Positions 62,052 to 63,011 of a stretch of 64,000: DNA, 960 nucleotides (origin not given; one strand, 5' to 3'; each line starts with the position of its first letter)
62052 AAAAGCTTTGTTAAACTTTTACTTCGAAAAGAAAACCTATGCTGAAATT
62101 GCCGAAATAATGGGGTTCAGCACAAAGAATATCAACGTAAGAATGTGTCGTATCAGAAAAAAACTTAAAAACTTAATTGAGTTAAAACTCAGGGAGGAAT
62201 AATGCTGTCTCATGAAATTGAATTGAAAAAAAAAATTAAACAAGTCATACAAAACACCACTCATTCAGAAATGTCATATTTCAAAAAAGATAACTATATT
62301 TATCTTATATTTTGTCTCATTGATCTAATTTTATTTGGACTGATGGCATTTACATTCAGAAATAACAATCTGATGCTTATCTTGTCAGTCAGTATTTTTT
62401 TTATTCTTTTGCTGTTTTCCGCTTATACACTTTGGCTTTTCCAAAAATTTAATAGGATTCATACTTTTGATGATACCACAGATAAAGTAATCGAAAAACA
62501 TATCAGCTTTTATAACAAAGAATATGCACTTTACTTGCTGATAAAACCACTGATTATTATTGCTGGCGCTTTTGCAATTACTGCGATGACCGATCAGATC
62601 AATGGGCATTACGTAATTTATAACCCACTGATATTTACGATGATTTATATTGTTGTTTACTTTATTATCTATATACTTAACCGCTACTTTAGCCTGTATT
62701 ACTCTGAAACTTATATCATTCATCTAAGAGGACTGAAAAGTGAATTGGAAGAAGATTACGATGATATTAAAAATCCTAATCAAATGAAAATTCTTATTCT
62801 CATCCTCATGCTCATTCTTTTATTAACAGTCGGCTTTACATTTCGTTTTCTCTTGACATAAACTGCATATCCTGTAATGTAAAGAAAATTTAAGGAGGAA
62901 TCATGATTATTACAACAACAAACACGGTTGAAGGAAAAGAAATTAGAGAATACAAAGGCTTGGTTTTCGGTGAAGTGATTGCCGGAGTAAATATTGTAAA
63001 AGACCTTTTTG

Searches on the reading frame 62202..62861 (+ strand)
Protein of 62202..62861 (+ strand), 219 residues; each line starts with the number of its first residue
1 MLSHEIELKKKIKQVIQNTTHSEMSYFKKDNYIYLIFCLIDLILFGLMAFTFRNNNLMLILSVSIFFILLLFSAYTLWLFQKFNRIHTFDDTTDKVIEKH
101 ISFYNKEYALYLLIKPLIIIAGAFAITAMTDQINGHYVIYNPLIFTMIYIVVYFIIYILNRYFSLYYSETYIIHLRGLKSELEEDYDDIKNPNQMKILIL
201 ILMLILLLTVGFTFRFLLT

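Call 69: find_encoding_contigs(protein=window:62202-62861:+, flank=10000, max_places=5)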
Protein window:62202-62861:+ (219 aa): 2 contigs read that carry it; 2 places shown.
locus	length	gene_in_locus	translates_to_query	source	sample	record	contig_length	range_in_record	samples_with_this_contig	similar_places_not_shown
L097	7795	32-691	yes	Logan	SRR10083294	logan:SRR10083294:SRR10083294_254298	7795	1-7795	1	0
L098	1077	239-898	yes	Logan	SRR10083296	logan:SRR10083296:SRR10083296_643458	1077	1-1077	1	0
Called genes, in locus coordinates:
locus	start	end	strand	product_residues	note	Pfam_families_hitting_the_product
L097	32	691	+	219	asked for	-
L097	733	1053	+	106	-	PF01906:YbjQ_1, PF23025:YbjQ_2 (weak)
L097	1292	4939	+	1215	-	PF00246:Peptidase_M14, PF20773:InhA-like_MAM, PF13860:FlgD_ig (weak), PF18962:Por_Secre_tail (weak)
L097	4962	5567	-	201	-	PF12917:YfbR-like, PF13023:HD_3, PF01966:HD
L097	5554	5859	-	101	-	PF00459:Inositol_P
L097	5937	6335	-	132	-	PF00459:Inositol_P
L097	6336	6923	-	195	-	-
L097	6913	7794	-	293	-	?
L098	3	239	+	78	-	?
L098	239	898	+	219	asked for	-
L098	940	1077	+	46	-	?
